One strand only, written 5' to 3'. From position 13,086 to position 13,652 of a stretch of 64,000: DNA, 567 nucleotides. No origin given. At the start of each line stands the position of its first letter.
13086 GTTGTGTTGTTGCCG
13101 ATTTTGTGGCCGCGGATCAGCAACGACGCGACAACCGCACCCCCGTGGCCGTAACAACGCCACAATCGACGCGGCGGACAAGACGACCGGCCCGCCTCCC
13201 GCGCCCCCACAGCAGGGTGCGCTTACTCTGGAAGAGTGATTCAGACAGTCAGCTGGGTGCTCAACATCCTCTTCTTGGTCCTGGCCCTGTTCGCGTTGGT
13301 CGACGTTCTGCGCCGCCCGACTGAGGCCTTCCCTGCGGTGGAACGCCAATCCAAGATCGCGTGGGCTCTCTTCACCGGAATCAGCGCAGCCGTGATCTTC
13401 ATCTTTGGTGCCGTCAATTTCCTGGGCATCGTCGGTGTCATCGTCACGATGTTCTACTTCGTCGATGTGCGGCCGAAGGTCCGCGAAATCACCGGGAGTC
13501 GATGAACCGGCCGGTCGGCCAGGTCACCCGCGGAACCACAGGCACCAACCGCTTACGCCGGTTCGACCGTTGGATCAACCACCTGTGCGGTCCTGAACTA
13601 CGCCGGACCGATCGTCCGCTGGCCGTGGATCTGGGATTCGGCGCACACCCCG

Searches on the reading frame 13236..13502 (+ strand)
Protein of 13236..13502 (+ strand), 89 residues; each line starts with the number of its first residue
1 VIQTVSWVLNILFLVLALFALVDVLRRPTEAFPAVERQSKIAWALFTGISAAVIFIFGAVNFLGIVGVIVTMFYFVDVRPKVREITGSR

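Call 66: search_protein_families(library=pfam, proteins=[window:13236-13502:+], max_evalue=0.001)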
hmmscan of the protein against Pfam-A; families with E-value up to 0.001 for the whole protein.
window:13236-13502:+ (89 aa): 1 family
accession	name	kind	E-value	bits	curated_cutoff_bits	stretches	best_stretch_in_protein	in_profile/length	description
PF10724.14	DUF2516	-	2.7e-24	85.7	30.6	1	4-87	6-90/92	Protein of unknown function (DUF2516)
